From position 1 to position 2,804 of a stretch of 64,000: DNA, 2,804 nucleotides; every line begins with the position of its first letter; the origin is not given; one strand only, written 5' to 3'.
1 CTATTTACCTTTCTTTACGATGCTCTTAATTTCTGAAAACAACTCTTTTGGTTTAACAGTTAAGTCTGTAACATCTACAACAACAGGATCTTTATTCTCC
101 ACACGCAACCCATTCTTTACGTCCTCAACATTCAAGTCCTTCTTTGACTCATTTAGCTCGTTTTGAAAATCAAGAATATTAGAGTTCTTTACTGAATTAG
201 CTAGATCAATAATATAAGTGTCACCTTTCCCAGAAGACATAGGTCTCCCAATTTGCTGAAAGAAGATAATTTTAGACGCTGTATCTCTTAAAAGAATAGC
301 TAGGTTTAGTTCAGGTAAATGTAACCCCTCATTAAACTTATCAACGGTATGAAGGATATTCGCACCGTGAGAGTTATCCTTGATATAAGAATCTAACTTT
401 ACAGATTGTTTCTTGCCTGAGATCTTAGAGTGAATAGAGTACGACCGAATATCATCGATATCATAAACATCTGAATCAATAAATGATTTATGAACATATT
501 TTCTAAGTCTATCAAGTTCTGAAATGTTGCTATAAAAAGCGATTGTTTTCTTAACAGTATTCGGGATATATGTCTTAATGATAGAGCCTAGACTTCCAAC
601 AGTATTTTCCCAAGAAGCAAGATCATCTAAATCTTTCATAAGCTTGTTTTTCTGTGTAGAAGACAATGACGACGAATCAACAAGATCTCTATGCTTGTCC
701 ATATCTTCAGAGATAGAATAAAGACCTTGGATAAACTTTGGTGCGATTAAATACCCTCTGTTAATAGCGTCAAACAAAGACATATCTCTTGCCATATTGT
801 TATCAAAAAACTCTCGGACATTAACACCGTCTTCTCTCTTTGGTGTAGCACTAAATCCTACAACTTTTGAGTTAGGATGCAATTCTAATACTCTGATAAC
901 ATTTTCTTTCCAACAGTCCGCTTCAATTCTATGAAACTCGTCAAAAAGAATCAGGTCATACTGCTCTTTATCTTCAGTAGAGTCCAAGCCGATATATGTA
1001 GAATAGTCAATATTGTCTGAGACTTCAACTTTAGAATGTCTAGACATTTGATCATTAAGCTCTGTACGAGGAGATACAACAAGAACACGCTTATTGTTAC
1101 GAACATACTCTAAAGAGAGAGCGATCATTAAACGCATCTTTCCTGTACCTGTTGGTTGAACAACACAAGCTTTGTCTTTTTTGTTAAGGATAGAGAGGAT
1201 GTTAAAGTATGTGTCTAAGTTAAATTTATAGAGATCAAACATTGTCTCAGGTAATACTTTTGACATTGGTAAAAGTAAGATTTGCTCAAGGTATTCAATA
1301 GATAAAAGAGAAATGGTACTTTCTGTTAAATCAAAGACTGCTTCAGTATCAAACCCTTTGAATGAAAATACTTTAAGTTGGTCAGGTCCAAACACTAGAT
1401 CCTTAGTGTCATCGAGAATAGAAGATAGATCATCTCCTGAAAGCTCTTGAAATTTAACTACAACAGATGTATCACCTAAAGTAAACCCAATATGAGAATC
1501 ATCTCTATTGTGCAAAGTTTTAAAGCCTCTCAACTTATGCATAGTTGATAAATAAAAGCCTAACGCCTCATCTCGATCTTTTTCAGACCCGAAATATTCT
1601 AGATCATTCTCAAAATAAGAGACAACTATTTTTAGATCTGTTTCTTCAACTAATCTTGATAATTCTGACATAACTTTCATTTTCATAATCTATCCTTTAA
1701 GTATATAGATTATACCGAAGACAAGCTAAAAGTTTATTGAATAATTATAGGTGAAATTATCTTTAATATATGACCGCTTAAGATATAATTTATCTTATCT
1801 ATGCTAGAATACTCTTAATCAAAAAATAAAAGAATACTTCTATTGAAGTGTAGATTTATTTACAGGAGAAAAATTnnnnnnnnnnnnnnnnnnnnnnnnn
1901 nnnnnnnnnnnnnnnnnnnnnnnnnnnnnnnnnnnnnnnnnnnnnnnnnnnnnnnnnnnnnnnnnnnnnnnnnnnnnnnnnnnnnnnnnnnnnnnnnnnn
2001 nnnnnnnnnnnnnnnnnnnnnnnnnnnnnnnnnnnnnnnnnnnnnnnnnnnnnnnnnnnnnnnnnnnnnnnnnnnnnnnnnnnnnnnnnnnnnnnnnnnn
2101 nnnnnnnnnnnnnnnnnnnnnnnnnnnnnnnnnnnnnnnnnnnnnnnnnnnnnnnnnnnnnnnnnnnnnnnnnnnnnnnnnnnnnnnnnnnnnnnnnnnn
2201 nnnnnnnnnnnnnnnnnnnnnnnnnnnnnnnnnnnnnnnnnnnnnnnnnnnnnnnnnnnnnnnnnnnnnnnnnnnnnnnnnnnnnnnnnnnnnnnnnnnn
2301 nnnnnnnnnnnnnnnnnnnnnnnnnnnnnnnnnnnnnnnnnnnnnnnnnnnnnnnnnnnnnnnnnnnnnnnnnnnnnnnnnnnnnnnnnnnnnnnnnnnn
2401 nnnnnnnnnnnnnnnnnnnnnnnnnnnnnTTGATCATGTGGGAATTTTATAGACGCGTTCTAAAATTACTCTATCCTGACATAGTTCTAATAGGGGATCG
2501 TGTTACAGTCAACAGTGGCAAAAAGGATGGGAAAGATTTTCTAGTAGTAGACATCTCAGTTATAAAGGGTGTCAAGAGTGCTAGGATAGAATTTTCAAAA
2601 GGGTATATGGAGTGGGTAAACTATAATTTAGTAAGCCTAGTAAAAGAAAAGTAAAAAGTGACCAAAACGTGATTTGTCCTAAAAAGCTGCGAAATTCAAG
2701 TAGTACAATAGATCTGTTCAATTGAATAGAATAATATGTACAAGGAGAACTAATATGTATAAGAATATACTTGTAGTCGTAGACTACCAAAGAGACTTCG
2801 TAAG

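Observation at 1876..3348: NAD salvage/reconstitution genes clustered (nadM-pncA) with nadE and NAD-dependent ligA nearby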

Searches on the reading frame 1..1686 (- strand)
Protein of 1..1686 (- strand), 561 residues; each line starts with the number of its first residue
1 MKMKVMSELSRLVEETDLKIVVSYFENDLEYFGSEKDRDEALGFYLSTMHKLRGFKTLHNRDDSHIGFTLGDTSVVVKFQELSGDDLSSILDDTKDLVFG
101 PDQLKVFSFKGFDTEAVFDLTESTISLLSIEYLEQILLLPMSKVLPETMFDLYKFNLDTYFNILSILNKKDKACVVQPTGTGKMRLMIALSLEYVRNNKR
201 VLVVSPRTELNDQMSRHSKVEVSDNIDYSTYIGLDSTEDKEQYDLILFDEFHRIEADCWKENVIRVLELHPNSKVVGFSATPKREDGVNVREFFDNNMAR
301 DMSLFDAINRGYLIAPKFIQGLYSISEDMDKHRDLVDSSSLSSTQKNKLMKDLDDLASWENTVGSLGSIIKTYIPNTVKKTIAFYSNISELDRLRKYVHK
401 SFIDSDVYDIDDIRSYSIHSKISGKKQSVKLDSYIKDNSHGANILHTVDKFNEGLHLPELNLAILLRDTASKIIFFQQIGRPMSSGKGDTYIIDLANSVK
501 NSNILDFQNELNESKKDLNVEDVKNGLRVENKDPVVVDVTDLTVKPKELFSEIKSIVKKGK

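Call 16: find_encoding_contigs(protein=window:1-1686:-, flank=10000, max_places=3)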
Protein window:1-1686:- (561 aa): 2 contigs read that carry it; 1 place shown.
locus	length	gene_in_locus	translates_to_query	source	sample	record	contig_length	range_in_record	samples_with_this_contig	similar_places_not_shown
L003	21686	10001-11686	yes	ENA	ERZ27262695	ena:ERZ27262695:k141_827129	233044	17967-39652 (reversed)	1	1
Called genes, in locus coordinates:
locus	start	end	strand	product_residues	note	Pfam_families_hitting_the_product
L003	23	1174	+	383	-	PF03349:Toluene_X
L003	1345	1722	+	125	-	-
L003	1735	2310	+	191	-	-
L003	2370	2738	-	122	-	-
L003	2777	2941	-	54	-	-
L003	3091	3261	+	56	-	-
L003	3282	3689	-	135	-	-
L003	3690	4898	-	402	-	-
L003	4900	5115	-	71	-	-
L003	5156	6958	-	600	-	PF19044:P-loop_TraG (faint)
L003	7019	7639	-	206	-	-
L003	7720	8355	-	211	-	PF04055:Radical_SAM (weak)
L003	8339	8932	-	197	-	PF00857:Isochorismatase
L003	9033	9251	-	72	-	-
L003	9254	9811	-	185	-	-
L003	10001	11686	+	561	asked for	PF04851:ResIII, PF18766:SWI2_SNF2 (faint), PF00270:DEAD (faint), PF04851:ResIII (weak)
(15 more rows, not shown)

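Call 75: search_protein_families(library=phrogs, alignment_id=A7, max_evalue=1e-8)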
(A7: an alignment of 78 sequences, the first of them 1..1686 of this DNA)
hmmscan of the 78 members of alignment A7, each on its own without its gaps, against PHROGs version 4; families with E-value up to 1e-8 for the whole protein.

A. member 1, window:1-1686:- (561 aa): 1 family
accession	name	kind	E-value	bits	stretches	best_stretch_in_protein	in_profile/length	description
phrog_16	-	DNA, RNA and nucleotide metabolism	1e-40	140.8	1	125-516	239-617/986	DNA helicase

B. families by the number of members that match (of 78 scanned): 40 families (the first 25 are shown)
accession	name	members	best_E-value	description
phrog_28877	-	2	1.2e-84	DNA topoisomerase II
phrog_1815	-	2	9.9e-31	guanylate kinase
phrog_405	-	1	3.2e-216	DNA polymerase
phrog_3869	-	1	5.5e-172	NAD-dependent DNA ligase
phrog_543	-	1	7.1e-133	DNA topoisomerase II large subunit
phrog_551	-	1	8.4e-123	DNA topoisomerase II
phrog_11165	-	1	9.3e-113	DNA polymerase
phrog_97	-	1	7.6e-88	UvsX-like recombinase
phrog_2765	-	1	4.8e-71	PhoH-like phosphate starvation-inducible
phrog_12219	-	1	2.1e-67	DNA polymerase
phrog_21652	-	1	1.1e-64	DNA polymerase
phrog_3359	-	1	2.2e-55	NAD-dependent DNA ligase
phrog_170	-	1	4.7e-43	PhoH-like phosphate starvation-inducible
phrog_44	-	1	3.2e-41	single strand DNA binding protein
phrog_16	-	1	1e-40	DNA helicase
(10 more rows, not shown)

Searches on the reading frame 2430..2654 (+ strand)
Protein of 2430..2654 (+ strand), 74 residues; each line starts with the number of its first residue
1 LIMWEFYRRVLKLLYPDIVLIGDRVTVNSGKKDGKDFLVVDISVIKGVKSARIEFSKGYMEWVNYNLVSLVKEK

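Call 4: search_protein_families(library=pfam, proteins=[window:2430-2654:+], max_evalue=0.01)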
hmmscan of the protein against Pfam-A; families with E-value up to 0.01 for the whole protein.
window:2430-2654:+ (74 aa): 0 families

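Call 5: search_protein_families(library=ncbifam, proteins=[window:2430-2654:+], max_evalue=0.01)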
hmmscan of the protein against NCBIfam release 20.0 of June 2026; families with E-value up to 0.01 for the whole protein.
window:2430-2654:+ (74 aa): 0 families
